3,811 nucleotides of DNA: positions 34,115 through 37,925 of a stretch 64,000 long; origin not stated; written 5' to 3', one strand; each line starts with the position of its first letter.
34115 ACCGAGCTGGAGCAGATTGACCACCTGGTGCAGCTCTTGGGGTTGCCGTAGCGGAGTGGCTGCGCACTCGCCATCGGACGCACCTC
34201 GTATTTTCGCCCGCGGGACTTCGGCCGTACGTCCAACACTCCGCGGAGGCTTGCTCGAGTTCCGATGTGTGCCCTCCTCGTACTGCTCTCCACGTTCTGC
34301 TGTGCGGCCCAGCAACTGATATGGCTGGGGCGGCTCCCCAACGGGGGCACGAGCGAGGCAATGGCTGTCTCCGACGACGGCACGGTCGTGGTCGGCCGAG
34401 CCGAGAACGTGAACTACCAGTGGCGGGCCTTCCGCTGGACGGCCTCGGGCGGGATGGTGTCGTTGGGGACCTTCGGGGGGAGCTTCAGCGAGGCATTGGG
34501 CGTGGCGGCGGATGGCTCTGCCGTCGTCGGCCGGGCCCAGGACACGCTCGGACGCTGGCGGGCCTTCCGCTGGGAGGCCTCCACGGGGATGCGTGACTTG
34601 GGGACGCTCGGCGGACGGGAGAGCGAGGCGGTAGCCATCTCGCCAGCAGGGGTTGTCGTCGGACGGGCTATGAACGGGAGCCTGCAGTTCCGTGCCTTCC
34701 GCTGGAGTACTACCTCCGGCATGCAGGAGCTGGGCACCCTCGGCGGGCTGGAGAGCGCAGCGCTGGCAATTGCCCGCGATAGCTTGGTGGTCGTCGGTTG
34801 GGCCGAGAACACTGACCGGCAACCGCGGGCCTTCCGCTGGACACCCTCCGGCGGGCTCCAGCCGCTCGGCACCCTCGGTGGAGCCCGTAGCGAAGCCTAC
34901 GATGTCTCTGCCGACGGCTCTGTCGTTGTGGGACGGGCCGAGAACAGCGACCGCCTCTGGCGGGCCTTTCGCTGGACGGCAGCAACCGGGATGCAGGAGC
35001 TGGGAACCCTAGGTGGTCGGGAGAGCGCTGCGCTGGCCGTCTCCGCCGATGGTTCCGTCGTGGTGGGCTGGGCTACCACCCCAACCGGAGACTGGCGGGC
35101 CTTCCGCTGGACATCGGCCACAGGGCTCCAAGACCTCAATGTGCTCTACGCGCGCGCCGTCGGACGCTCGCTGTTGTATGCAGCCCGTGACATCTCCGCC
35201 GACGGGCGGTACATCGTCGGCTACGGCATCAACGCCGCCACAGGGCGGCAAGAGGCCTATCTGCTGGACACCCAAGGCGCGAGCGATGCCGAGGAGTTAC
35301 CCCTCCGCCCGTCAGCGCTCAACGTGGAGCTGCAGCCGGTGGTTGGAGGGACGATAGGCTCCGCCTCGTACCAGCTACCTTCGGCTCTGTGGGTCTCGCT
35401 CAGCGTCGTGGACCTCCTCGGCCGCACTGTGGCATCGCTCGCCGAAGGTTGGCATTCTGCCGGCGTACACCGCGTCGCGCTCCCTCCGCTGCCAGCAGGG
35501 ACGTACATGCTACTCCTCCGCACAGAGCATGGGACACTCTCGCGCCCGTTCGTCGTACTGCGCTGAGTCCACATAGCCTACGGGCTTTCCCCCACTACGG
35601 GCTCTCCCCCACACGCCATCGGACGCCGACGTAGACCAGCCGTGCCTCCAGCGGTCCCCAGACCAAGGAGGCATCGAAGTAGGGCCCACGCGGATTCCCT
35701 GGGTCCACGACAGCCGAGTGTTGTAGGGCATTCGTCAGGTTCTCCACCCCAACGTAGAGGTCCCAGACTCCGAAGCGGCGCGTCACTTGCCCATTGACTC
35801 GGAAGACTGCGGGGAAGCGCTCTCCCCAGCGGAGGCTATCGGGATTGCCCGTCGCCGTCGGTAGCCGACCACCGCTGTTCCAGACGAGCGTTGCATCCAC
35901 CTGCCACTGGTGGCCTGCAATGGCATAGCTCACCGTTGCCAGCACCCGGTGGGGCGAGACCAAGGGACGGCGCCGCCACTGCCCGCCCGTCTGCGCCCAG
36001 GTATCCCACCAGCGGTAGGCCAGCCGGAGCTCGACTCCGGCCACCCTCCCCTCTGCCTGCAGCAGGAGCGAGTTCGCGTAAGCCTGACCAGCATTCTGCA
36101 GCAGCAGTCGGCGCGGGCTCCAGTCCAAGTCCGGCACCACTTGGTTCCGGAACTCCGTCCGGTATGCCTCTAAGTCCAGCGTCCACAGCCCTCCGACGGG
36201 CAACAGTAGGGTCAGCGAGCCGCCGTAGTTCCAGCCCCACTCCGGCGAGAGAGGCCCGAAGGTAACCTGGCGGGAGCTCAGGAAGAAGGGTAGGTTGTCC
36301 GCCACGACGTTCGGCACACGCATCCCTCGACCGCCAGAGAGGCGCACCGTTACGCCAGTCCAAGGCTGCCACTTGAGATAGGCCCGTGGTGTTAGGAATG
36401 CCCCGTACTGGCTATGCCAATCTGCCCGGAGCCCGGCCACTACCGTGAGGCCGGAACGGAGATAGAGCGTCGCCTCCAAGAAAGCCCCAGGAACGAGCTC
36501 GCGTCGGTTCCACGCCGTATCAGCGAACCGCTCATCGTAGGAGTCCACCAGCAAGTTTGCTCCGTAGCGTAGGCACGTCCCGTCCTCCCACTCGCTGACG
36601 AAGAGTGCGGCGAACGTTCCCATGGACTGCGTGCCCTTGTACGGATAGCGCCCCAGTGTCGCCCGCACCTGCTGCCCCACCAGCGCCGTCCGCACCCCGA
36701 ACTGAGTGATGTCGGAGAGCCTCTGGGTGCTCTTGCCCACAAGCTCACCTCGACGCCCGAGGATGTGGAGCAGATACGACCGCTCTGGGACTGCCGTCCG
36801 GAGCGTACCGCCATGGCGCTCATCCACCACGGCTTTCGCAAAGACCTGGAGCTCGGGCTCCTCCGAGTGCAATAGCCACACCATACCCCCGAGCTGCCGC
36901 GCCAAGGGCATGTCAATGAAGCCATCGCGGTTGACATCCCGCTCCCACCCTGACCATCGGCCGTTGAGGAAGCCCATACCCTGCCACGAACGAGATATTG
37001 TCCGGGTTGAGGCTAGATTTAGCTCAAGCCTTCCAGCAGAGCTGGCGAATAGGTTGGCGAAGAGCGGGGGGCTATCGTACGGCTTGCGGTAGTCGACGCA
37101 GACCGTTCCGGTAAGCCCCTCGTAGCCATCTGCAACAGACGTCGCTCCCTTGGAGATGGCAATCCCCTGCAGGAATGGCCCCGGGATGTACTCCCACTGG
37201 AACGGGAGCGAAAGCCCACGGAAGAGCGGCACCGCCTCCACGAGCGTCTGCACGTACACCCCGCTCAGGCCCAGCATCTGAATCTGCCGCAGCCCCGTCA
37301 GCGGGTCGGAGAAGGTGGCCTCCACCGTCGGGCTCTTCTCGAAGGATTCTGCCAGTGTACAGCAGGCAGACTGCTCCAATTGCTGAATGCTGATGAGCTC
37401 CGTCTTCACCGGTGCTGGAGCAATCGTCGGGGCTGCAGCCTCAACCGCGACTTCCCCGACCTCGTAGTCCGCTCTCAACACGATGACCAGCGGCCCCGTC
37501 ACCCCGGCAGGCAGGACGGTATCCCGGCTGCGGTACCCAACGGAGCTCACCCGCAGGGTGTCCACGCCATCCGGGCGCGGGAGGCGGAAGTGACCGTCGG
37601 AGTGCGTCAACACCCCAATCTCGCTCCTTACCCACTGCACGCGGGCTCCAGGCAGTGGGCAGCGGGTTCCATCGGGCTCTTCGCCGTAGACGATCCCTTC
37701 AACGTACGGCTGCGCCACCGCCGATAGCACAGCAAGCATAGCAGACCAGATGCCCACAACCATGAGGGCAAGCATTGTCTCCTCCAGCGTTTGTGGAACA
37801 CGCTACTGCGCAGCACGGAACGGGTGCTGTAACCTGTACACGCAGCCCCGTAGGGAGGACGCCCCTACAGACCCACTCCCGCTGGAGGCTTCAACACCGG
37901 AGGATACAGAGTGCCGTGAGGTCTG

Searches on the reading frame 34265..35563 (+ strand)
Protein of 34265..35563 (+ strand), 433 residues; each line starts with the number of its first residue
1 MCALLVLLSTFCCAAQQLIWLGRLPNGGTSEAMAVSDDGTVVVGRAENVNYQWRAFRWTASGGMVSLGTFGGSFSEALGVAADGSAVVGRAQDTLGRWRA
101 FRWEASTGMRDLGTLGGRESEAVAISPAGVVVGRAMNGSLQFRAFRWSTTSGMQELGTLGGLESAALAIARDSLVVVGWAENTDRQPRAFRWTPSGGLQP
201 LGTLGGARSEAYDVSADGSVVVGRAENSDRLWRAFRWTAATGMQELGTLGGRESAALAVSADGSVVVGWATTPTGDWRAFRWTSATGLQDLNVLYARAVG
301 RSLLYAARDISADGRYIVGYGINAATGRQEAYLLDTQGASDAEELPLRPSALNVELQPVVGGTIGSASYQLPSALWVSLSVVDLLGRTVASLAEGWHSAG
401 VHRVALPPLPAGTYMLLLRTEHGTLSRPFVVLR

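Call 43: search_protein_families(library=pfam, proteins=[window:34265-35563:+], max_evalue=0.01)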
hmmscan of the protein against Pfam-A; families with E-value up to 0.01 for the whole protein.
window:34265-35563:+ (433 aa): 2 families
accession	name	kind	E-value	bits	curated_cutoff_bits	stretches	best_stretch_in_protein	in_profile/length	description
PF25558.1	DUF7930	-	0.0027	18.2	27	0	213-239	46-72/75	Domain of unknown function (DUF7930)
PF22447.2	EEP_ig-like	-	0.0068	16.7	26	0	19-47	76-104/105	Endonuclease/exonuclease/phosphatase family, ig-like domain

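Call 44: search_protein_families(library=ncbifam, proteins=[window:34265-35563:+], max_evalue=0.01)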
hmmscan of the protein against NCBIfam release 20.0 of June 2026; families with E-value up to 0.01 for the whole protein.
window:34265-35563:+ (433 aa): 2 families
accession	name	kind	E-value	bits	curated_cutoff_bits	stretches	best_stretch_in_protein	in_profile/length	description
TIGR02913.1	HAF_rpt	repeat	2.5e-58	193.8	22.65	6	211-251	1-39/39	HAF repeat protein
TIGR04183.1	Por_Secre_tail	domain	0.0012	18.8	23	1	376-431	20-71/72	T9SS type A sorting domain-containing protein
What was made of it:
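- Checked: The T9SS tail of the HAF protein scores only 18.8 bits, below the cut-off of 23 (call 44).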

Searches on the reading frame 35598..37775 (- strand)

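Call 43: search_protein_families(library=pfam, proteins=[window:35598-37775:-], max_evalue=0.01)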
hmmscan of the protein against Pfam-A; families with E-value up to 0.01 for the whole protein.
window:35598-37775:- (726 aa): 4 families
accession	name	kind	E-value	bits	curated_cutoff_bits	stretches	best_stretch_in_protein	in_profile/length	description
PF00593.30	TonB_dep_Rec_b-barrel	-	1.4e-21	78.3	27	1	394-680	159-436/436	TonB dependent receptor-like, beta-barrel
PF13715.12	CarbopepD_reg_2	-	8.5e-08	32.6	32.2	1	37-86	10-60/88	CarboxypepD_reg-like domain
PF13620.12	CarboxypepD_reg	-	3.2e-06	27.8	32.3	1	37-100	10-81/82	Carboxypeptidase regulatory-like domain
PF07715.20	Plug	-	0.00049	21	23.9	1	121-223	5-106/107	TonB-dependent Receptor Plug Domain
